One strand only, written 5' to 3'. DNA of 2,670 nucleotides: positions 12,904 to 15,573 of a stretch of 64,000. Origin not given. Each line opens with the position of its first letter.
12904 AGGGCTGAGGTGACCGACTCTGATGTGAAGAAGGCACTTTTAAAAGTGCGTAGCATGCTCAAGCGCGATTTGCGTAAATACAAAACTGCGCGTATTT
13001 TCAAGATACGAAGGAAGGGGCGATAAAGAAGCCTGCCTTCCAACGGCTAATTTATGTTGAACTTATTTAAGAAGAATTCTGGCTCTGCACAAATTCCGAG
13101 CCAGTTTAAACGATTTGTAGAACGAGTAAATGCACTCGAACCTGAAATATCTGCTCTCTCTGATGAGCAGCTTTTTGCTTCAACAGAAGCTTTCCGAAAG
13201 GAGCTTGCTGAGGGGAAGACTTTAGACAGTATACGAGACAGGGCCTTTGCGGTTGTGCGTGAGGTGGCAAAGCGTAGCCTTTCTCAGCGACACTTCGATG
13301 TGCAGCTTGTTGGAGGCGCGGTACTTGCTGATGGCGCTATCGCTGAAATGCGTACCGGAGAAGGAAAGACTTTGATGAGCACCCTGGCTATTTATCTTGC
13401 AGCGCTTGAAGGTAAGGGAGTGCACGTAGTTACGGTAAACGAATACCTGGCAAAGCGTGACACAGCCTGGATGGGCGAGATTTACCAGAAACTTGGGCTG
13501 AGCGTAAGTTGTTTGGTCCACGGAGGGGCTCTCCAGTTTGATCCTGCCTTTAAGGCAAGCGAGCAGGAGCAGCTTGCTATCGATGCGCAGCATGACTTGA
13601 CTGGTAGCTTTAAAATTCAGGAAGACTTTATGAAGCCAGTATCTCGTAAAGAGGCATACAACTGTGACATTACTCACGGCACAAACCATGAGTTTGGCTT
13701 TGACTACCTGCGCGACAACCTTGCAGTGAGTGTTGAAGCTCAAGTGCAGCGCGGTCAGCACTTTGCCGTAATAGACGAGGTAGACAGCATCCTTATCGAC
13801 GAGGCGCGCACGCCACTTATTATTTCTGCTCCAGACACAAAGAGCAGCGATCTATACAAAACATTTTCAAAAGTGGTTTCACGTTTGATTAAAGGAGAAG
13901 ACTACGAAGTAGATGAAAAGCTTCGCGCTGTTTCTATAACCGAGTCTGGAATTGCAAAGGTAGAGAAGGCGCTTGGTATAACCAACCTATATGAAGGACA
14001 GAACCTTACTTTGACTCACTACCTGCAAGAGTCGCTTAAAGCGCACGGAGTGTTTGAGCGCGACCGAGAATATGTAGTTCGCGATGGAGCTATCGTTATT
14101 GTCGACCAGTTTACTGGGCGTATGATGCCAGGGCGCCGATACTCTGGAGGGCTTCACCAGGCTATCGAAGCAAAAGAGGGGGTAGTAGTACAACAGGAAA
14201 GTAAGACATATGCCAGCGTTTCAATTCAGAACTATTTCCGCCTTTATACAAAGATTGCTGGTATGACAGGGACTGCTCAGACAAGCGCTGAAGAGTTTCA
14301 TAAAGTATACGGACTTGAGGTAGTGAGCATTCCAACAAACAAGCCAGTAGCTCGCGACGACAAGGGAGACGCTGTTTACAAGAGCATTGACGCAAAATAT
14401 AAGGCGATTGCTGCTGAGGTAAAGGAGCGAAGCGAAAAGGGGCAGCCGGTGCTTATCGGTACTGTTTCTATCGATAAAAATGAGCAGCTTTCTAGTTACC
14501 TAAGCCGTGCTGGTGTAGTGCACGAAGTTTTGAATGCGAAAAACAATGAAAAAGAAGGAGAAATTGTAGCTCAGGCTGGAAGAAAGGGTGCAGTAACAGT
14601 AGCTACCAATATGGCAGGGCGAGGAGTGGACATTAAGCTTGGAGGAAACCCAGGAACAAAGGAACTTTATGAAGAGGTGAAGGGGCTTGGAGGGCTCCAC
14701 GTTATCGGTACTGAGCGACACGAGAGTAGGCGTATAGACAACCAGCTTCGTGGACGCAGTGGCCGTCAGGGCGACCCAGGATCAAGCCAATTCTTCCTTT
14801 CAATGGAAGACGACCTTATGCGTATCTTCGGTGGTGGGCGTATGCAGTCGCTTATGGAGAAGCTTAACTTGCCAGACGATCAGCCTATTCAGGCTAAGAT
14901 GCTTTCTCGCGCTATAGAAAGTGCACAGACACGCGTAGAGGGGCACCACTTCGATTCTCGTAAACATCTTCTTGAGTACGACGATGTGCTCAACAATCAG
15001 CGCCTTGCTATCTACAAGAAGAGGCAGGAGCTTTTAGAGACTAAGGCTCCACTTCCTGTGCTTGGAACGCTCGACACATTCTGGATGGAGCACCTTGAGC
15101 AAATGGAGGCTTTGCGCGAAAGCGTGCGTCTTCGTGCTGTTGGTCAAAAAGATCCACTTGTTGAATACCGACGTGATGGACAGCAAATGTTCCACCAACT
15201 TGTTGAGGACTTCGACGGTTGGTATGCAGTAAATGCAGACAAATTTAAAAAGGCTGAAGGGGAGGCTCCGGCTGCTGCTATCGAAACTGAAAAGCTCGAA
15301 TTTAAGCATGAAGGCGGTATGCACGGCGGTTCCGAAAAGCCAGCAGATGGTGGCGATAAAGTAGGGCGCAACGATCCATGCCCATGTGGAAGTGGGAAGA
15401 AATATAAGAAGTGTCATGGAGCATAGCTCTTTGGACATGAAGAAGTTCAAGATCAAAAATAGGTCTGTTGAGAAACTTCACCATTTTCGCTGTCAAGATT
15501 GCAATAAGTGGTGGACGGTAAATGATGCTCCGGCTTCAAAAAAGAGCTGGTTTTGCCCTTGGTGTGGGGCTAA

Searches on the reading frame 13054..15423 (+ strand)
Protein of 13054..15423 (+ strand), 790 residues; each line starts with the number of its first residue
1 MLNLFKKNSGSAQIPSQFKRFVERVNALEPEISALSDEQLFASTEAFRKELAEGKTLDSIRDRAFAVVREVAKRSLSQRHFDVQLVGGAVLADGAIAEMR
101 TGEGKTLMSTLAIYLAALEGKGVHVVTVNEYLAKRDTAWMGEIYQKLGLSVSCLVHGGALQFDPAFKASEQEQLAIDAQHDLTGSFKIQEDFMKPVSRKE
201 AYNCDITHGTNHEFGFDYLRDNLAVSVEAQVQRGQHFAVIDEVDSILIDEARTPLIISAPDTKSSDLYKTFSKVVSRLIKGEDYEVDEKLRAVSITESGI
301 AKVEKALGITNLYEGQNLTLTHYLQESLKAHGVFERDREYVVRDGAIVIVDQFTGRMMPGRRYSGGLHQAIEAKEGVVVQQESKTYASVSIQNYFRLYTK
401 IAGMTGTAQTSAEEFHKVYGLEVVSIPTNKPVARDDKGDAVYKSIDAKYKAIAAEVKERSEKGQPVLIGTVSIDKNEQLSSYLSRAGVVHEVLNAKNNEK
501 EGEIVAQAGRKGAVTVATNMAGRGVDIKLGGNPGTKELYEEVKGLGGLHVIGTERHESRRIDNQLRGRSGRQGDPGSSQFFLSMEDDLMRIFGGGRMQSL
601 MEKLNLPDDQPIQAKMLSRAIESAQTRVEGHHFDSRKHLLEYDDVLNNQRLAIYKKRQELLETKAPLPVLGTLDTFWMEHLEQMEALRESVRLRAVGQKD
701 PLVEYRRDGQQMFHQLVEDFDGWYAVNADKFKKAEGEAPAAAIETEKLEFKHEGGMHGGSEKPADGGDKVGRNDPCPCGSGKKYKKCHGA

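Call 16: find_encoding_contigs(protein=window:13054-15423:+, flank=6000, max_places=10)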
Protein window:13054-15423:+ (790 aa): no gene with exactly this product is on record in the collection.

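Call 17: find_related_loci(query=window:13054-15423:+, collection=genome_contigs, flank=8000)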
Query window:13054-15423:+ (790 aa) in genome_contigs; peptide patterns used: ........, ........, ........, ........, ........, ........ (x = any residue, [..] = any of these).
599 stretches matched a pattern (row limit reached: there are more); 582 encode a relative of the query (tblastn E <= 1e-3); the best 80 are kept; 80 distinct loci.
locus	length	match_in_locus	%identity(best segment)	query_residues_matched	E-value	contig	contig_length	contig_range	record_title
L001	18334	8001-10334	55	22-780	0e+0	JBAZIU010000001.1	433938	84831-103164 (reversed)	MAG: Candidatus Paceibacterota bacterium isolate SO_2017_LW4_102 scaffold_54_c1_LW137-91_2017, whole genome shotgun sequ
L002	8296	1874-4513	64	1-789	0e+0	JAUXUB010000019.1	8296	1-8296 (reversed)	MAG: bacterium isolate C13_metabat.bin.52 C13_k141_160060, whole genome shotgun sequence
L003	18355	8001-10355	54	18-780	0e+0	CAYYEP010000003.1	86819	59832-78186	MAG TPA_asm: uncultured Candidatus Saccharibacteria bacterium isolate SRP192927_co3_458 genome assembly, contig: NODE_38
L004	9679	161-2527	53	21-790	0e+0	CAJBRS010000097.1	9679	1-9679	uncultured bacterium isolate I-1_bin-176 genome assembly, contig: bin-176:097/133, whole genome shotgun sequence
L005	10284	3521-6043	63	21-789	0e+0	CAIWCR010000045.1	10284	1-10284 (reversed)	MAG: uncultured Parcubacteria group bacterium isolate AlinenLipids_bin-8440 genome assembly, contig: bin-8440:45/47, who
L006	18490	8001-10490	63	21-787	0e+0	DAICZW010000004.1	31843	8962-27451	MAG TPA_asm: bacterium isolate clean1826 NODE_4_length_31843_cov_5.394415, whole genome shotgun sequence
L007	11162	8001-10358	54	21-789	0e+0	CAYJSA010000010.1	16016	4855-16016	MAG TPA_asm: uncultured Candidatus Saccharibacteria bacterium isolate ERP125453_co1_163 genome assembly, contig: NODE_37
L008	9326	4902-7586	63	16-787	0e+0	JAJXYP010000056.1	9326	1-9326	MAG: bacterium isolate BP6.bin90 NODE_13629_length_9326_cov_1.263072, whole genome shotgun sequence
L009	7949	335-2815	54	21-787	0e+0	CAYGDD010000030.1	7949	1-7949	MAG TPA_asm: uncultured Candidatus Saccharibacteria bacterium isolate ERP113451_co3_86 genome assembly, contig: NODE_799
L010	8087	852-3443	60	1-787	0e+0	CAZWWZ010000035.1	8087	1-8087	MAG TPA_asm: uncultured Candidatus Saccharibacteria bacterium isolate binchicken_co3_549 genome assembly, contig: NODE_2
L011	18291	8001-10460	53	18-789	0e+0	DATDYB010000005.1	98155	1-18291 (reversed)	MAG TPA_asm: Candidatus Paceibacterota bacterium isolate SMAG_U8154 k141_255284, whole genome shotgun sequence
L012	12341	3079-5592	50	1-787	0e+0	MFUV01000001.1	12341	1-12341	MAG: Candidatus Nomurabacteria bacterium RIFCSPLOWO2_01_FULL_39_18 rifcsplowo2_01_scaffold_12048, whole genome shotgun s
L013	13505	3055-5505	52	11-787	0e+0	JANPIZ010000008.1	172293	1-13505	MAG: Candidatus Nomurabacteria bacterium isolate VAR_61_metabat_48 VAR_61_k141_730931, whole genome shotgun sequence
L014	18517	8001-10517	64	19-790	0e+0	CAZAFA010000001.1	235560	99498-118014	MAG TPA_asm: uncultured Candidatus Saccharibacteria bacterium isolate SRP263991_co5_117 genome assembly, contig: NODE_67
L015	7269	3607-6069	51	3-789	0e+0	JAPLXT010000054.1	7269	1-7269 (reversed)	MAG: Candidatus Nomurabacteria bacterium isolate LacPavin_0920_WC57_MAG_35_7 LacPavin_0920_WC57_scaffold_756029, whole g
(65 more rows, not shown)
